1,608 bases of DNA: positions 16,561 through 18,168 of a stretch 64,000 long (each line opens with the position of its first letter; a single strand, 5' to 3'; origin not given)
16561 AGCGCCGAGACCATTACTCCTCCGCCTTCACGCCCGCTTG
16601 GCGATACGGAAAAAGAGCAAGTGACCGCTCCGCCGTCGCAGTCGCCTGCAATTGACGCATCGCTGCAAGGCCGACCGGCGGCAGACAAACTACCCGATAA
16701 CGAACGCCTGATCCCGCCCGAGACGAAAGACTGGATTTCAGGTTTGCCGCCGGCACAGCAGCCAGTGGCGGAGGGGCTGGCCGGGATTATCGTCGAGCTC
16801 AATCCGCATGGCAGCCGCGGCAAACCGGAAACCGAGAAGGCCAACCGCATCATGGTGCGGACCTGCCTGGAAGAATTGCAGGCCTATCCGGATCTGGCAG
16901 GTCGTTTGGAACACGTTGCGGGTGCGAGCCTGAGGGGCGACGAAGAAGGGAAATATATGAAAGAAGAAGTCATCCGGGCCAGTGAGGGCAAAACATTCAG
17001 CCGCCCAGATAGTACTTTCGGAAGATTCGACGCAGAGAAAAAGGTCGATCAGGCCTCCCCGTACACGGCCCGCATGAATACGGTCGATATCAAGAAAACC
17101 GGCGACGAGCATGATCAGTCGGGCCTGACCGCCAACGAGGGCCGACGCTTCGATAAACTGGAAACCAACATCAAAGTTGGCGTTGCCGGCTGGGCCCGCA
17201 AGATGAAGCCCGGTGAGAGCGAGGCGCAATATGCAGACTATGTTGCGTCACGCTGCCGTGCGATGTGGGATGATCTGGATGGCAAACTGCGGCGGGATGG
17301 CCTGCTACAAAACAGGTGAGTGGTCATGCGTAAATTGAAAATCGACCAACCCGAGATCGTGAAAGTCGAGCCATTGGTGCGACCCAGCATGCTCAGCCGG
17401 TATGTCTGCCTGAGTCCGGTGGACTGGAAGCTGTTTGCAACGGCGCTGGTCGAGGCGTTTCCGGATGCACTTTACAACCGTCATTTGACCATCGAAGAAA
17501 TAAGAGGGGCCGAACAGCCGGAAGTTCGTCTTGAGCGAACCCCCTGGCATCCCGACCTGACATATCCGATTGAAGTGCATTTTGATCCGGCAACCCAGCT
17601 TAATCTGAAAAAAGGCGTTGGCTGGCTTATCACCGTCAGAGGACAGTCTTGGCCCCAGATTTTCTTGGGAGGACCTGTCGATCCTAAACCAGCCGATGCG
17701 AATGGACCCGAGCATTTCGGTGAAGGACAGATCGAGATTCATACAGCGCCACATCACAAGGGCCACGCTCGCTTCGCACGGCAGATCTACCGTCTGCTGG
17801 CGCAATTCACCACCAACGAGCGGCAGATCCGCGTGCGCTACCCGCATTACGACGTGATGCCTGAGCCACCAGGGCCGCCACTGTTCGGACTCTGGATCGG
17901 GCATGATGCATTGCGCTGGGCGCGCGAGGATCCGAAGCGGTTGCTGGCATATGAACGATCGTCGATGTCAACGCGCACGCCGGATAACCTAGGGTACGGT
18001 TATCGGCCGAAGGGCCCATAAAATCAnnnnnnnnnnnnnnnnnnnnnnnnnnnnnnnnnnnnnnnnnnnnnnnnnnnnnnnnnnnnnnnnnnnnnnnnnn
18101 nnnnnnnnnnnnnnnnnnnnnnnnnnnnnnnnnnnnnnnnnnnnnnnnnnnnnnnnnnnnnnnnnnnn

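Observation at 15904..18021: Candidate undescribed polymorphic toxin-immunity pair with a peptidoglycan-binding-like N-terminus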

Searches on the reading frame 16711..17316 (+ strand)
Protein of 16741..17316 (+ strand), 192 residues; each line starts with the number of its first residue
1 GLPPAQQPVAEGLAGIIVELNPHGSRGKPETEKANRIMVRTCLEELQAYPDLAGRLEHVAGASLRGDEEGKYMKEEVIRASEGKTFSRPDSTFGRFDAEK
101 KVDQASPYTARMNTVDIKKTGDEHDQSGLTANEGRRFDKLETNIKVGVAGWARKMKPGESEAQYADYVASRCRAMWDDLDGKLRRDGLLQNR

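Call 14: search_solved_structures(query=window:16741-17316:+, max_evalue=10)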
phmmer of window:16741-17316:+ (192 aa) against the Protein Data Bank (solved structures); distinct sequences matched with E-value up to 10: 1.
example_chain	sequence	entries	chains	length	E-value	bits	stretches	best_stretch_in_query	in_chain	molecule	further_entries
9b8a_A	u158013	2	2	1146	0.62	13.2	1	87-190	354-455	Cellulose synthase operon protein C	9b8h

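Call 17: search_protein_representatives(protein=window:16741-17316:+)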
Query: 192 residues. Proteins with E-value up to 0.001 (for the whole library): 35; up to 1e-10: 11; up to 1e-30: 7. The best 35 are listed.
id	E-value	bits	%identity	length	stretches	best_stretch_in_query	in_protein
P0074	4.0e-96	336.6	83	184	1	10-190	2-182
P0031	1.1e-65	237.4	64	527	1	2-190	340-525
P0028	2.8e-42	161.1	51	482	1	2-190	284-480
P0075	1.4e-41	158.8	51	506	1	2-187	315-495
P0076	6.4e-41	156.6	51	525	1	3-190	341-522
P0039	9.1e-40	152.9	48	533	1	2-189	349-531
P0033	3.7e-33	131.4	47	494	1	2-188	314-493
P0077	7.6e-13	65.1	36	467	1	10-185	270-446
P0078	5.7e-12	62.3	35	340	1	21-184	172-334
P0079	2.6e-11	60.1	34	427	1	24-189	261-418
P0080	9.6e-11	58.3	34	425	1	10-186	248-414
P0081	1.2e-10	57.9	32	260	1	13-187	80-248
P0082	2.3e-10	57.1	32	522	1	24-184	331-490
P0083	8.2e-10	55.2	37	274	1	22-189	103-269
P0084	9.1e-10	55.1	28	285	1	18-185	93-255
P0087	1.5e-08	51.2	29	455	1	31-187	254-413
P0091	3.5e-06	43.4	30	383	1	24-181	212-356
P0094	4.6e-05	39.8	36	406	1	11-161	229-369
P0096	7.3e-05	39.1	35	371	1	22-183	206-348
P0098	1.0e-04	38.6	35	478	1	23-182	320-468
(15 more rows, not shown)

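Call 32: predict_structure(alignment_id=A2)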
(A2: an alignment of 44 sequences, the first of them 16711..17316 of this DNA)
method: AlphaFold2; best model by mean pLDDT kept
length: 202 residues; sequences in the alignment: 44
mean_pLDDT: 90.3   pTM: 0.78
mean pLDDT of the five models: 90.3, 88.6, 87.5, 87.0, 86.9
residues with pLDDT >= 90: 145; 70-90: 41; 50-70: 14; < 50: 2
segments of 3 or more residues with pLDDT < 50: none
pLDDT, mean of each block of 10 residues (from residue 1): 74 88 64 65 95 98 95 91 93 92 96 96 93 90 95 96 94 98 98 97 84
secondary structure, 60 per line:
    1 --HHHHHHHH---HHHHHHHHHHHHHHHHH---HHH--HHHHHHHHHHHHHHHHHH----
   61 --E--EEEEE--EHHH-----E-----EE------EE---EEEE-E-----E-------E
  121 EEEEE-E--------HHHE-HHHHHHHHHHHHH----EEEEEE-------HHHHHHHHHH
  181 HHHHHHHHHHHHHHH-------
elements in order: H3-10 H14-30 H39-56 E66-70 E101-104 E120-125 H141-153 E158-163 H171-195

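Call 36: fold_search(model_id=the predicted structure, library=pdb)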
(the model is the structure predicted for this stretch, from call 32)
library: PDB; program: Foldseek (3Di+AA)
matches with E <= 10: 249; with E <= 0.001: 0
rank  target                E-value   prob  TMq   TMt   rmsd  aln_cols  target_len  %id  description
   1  5zyw                  3.4e-01  0.07  0.18  0.16  16.5       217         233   10  The crystal structure of apo-HsMGME1 with Mn2+ (released 2018-09-19)
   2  9uza_A                4.4e-01  0.08  0.15  0.13  14.9       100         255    9  Crystal structure of Crimean-Congo hemorrhagic fever virus cap-snatching endonuclease (released 2025-12-31)
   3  1hlk_A                4.4e-01  0.07  0.15  0.14  13.3       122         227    4  METALLO-BETA-LACTAMASE FROM BACTEROIDES FRAGILIS IN COMPLEX WITH A TRICYCLIC INHIBITOR (released 2001-11-30)
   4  5t2t_B                6.0e-01  0.12  0.24  0.25  18.7       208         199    9  Crystal structure of Lymphocytic choriomeningitis mammarenavirus endonuclease bound to compound L742001 (released 2017-09-13)
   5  5ltn_B                7.2e-01  0.12  0.25  0.26  18.6       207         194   10  Crystal structure of Lymphocytic choriomeningitis mammarenavirus endonuclease complexed with DPBA (released 2017-09-13)
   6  6qct_A                8.2e-01  0.05  0.19  0.08  17.3       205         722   12  Influenza B polymerase elongation complex (released 2019-06-05)
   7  9gek                  8.7e-01  0.11  0.30  0.12  12.3       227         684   11  Structure of the FAST1-FAST2-RAP module from human FASTKD4 by carrier-driven crystallisation with maltose binding protei (released 2025-01-15)
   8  4miw                  9.8e-01  0.11  0.22  0.25  12.3       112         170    9  High-resolution structure of the N-terminal endonuclease domain of the Lassa virus L polymerase (released 2014-03-19)
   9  4d79_C                1.0e+00  0.11  0.20  0.17   7.5       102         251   15  Crystal structure of E. coli tRNA N6-threonylcarbamoyladenosine dehydratase, TcdA, in complex with ATP at 1.768 Angstr (released 2015-05-06)
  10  5ltf_B                1.0e+00  0.09  0.25  0.25  18.8       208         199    8  Crystal structure of Lymphocytic choriomeningitis mammarenavirus endonuclease complexed with catalytic ions (released 2017-09-13)
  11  7sge_B                1.3e+00  0.15  0.24  0.31   6.8        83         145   14  I53-50 nanoparticle core reconstructed from GPC-I53-50NP by focused refinement (released 2022-10-12)
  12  6ibs_B                1.4e+00  0.03  0.15  0.14  11.8       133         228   10  Crystal structure of NDM-1 beta-lactamase in complex with boronic inhibitor cpd 6 (released 2019-04-24)
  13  3l0a                  1.4e+00  0.03  0.21  0.18  17.7       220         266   10  Crystal structure of Putative exonuclease (RER070207002219) from Eubacterium rectale at 2.19 A resolution (released 2010-01-12)
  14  7vgq_A                1.4e+00  0.03  0.18  0.04  18.1       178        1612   13  Cryo-EM structure of Machupo virus polymerase L in complex with matrix protein Z (released 2021-09-29)
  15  2y8a                  1.5e+00  0.05  0.17  0.16  11.2       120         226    7  VIM-7 with Oxidised. Structural and computational investigations of VIM-7: Insights into the substrate specificity of VI (released 2011-06-15)
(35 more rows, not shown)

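Call 56: fold_search(model_id=the predicted structure, library=viral)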
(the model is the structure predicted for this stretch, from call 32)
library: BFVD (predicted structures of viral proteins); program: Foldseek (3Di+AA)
matches with E <= 10: 221; with E <= 0.001: 0
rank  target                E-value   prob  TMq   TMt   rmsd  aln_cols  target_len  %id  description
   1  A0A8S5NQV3            1.6e-02  0.21  0.19  0.13  13.1       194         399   13  PD-(D/E)XK nuclease superfamily protein [Myoviridae sp. ctj3P51]
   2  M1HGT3                4.3e-02  0.69  0.31  0.16   7.5       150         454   15  (no name in the UniProt tables at hand)
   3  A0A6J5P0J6            5.1e-02  0.21  0.24  0.17  17.4       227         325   11  PD-(D/E)XK nuclease superfamily [uncultured Caudovirales phage]
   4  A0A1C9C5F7            5.8e-02  0.60  0.34  0.21   9.0       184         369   12  C2H2-type domain-containing protein [Heterosigma akashiwo virus 01]
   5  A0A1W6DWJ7            6.2e-02  0.13  0.20  0.15  16.2       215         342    9  (no name in the UniProt tables at hand)
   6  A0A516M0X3            7.5e-02  0.16  0.20  0.16  13.0       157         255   11  (no name in the UniProt tables at hand)
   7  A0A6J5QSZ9            9.0e-02  0.28  0.26  0.26  11.7       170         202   15  Uncharacterized protein [uncultured Caudovirales phage]
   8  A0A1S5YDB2            9.0e-02  0.14  0.22  0.17  16.8       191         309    7  PD-(D/E)XK endonuclease-like domain-containing protein [Leptopilina boulardi filamentous virus]
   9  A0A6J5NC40            9.6e-02  0.63  0.30  0.38   6.8       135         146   11  DUF1064 domain-containing protein [uncultured Caudovirales phage]
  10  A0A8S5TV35            1.1e-01  0.11  0.18  0.18  14.8       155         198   11  Putative exonuclease (Fragment) [Siphoviridae sp. ctGJ32]
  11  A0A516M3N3            1.3e-01  0.15  0.22  0.16  14.9       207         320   13  (no name in the UniProt tables at hand)
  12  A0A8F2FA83            1.3e-01  0.08  0.19  0.10  17.0       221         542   12  Putative intein containing helicase [Salmonella phage fmb-p1]
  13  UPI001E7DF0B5         1.4e-01  0.80  0.35  0.50   6.8       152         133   14  (no name look-up for this kind of identifier)
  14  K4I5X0                1.4e-01  0.16  0.25  0.24  11.3       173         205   14  Uncharacterized protein [Salmonella phage STML-198]
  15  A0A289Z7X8            1.7e-01  0.20  0.26  0.20  11.0       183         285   16  Uncharacterized protein [Serratia phage vB_SmaM_ 2050HW]
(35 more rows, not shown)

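Call 97: search_protein_families(library=pfam, proteins=[P0077, P0082, P0087, P0091, P0094, P0096, P0098, P0081, P0083, P0084], max_evalue=0.01)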
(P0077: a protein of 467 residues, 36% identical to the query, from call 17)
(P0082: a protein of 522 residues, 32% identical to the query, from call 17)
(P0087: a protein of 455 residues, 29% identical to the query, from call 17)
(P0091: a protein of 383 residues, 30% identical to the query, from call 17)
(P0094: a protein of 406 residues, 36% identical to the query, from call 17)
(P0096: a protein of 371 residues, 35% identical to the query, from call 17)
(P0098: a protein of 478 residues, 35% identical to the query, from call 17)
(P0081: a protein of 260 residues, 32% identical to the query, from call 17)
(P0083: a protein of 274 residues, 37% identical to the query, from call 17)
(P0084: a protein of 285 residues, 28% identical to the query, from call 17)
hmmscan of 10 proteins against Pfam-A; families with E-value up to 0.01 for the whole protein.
P0077 (467 aa): 1 family
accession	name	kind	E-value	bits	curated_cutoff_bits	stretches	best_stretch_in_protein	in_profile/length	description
PF01471.23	PG_binding_1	-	1.4e-06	28.8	23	1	87-134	3-46/57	Putative peptidoglycan binding domain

P0082 (522 aa): 0 families

P0087 (455 aa): 0 families

P0091 (383 aa): 0 families

P0094 (406 aa): 0 families

P0096 (371 aa): 0 families

P0098 (478 aa): 2 families
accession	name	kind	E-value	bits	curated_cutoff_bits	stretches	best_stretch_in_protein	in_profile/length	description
PF01471.23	PG_binding_1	-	1.6e-13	51.1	23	1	19-69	2-49/57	Putative peptidoglycan binding domain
PF08823.16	PG_binding_2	-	0.0017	19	21.1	0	19-42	15-38/74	Putative peptidoglycan binding domain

P0081 (260 aa): 0 families

P0083 (274 aa): 0 families

P0084 (285 aa): 0 families

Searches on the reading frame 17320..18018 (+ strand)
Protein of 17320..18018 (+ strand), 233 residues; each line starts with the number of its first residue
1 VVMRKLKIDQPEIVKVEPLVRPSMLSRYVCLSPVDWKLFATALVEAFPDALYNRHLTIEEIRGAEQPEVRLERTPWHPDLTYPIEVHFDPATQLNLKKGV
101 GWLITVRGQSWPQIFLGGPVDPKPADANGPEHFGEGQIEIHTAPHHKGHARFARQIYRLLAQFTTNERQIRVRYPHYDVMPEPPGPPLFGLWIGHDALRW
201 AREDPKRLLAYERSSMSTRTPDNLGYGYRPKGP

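Call 3: search_protein_families(library=pfam, proteins=[window:17320-18018:+], max_evalue=1)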
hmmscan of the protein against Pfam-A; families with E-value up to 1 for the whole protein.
window:17320-18018:+ (233 aa): 1 family
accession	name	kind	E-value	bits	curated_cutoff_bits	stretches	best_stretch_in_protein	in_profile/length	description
PF10116.14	Host_attach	-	0.21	12.6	26.7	1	132-167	54-89/138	Protein required for attachment to host cells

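Call 4: search_protein_families(library=ncbifam, proteins=[window:17320-18018:+], max_evalue=1)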
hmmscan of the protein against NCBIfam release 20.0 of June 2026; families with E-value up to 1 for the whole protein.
window:17320-18018:+ (233 aa): 0 families

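Call 6: find_homologous_proteins(query=window:17320-18018:+)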
Query window:17320-18018:+ (233 aa): 20 proteins with E <= 0.001 among 178 candidates.
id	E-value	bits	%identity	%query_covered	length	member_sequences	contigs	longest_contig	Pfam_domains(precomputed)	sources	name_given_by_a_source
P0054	5.6e-135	467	87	99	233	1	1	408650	-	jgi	jgi:hypothetical protein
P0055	1.7e-134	465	86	98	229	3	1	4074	-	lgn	-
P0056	4.5e-133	461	86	98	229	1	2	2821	-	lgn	-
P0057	1.2e-114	400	76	98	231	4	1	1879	-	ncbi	-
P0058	1.3e-113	397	75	99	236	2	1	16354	-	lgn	-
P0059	5.5e-106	372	70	98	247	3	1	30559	-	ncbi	-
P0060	6.4e-106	372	73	98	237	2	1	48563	-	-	-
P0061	1.5e-104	367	73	99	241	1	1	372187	-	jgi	jgi:hypothetical protein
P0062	8.5e-101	355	70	98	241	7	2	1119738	-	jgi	jgi:hypothetical protein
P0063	4.0e-98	346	67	99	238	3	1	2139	-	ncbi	-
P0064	4.9e-87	310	68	89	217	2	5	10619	-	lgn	-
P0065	8.5e-86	306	61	96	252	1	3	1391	-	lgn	-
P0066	1.4e-85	305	61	96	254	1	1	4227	-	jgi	jgi:hypothetical protein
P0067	6.8e-83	296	60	97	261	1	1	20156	-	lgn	-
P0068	3.2e-82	294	61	96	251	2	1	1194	-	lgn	-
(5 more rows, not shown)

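Call 15: search_solved_structures(query=window:17320-18018:+, max_evalue=10)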
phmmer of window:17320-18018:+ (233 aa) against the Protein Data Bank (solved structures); distinct sequences matched with E-value up to 10: 0.

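Call 34: predict_structure(alignment_id=A3)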
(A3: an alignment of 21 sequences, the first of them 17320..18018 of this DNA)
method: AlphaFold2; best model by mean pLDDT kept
length: 233 residues; sequences in the alignment: 21
mean_pLDDT: 70.4   pTM: 0.67
mean pLDDT of the five models: 70.4, 70.0, 68.3, 63.1, 60.9
residues with pLDDT >= 90: 19; 70-90: 110; 50-70: 59; < 50: 45
segments of 3 or more residues with pLDDT < 50: 121-134, 189-217
pLDDT, mean of each block of 10 residues (from residue 1): 67 84 73 73 87 85 90 70 84 89 81 78 42 61 86 85 67 70 61 43 40 43 63 64
secondary structure, 60 per line:
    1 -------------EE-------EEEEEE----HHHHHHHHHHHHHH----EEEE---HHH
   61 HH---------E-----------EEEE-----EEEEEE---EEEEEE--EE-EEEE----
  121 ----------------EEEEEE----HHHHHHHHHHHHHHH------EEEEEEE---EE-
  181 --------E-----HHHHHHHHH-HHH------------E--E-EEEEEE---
elements in order: E23-28 H33-46 E51-54 H58-62 E84-87 E93-98 E102-107 E113-116 E137-142 H147-161 E168-174 H195-203 E225-230

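Call 38: fold_search(model_id=the predicted structure, library=pdb)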
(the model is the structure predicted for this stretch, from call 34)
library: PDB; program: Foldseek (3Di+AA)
matches with E <= 10: 164; with E <= 0.001: 0
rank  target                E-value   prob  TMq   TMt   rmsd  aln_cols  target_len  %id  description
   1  8t14_A                5.9e-02  0.16  0.18  0.12  15.9       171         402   10  ADP-bound Bcs1 (C7 symmetrized) (released 2024-06-05)
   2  8t7u_A                1.1e-01  0.12  0.17  0.12  16.2       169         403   11  ADP-bound Bcs1 (unsymmetrized) (released 2024-06-05)
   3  2f2a_B                1.7e-01  0.08  0.15  0.11  14.6       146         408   11  Structure of tRNA-Dependent Amidotransferase GatCAB complexed with Gln (released 2006-07-18)
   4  4bk6_A                2.1e-01  0.06  0.15  0.19  12.7       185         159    9  Crystal Structure of a dimeric variant of Bet v 1 (released 2013-11-27)
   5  3ip4_B                2.3e-01  0.05  0.14  0.09  13.4       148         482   13  The high resolution structure of GatCAB (released 2009-11-24)
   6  3q64                  3.0e-01  0.06  0.16  0.22  15.8       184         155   13  X-ray crystal structure of protein mll3774 from Mesorhizobium loti, Northeast Structural Genomics Consortium Target MlR4 (released 2011-01-12)
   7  6ipv_A                3.2e-01  0.11  0.19  0.20  10.9       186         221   10  Crystal structure of CqsB2 from Streptomyces exfoliatus 2419-SVT2 (apo form) (released 2019-10-16)
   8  5jo2_A                3.2e-01  0.09  0.19  0.23  11.8       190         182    9  Crystal structure of abscisic acid-bound abscisic acid receptor PYL3 in complex with type 2C protein phosphatase HAB1 (released 2016-09-07)
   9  9v9n_A                3.8e-01  0.13  0.24  0.09  10.1       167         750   13  Cryo-EM structure of KICSTOR CCC complex (state 5) (released 2025-11-12)
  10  8tby_A                3.8e-01  0.09  0.19  0.14  16.1       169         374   10  Apo Bcs1, unsymmetrized (released 2024-06-05)
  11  5jnn                  4.0e-01  0.08  0.20  0.23  15.0       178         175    8  Crystal structure of abscisic acid receptor PYL2 in complex with Phaseic acid. (released 2016-08-17)
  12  5zcg_C                4.0e-01  0.06  0.16  0.19  11.4       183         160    8  Crystal structure of OsPP2C50 S265L/I267V:OsPYL/RCAR3 with (+)-ABA (released 2019-03-06)
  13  4yom_A                4.5e-01  0.16  0.20  0.37  11.1       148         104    9  Structure of SAD kinase (released 2015-12-16)
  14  4dsc_B                5.1e-01  0.09  0.21  0.24  10.7       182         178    8  Complex structure of abscisic acid receptor PYL3 with (+)-ABA in spacegroup of H32 at 1.95A (released 2012-06-06)
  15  9gnm_A                5.8e-01  0.06  0.18  0.21  16.9       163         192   10  X-ray crystal structure of VvPYL1 (released 2024-10-16)
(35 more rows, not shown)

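Call 54: search_protein_families(library=phrogs, proteins=[window:17320-18018:+], max_evalue=0.1)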
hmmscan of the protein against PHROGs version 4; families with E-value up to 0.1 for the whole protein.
window:17320-18018:+ (233 aa): 0 families

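Call 55: search_protein_families(library=padloc, proteins=[window:17320-18018:+], max_evalue=0.1)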
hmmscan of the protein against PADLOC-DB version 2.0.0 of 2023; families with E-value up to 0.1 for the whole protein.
window:17320-18018:+ (233 aa): 0 families
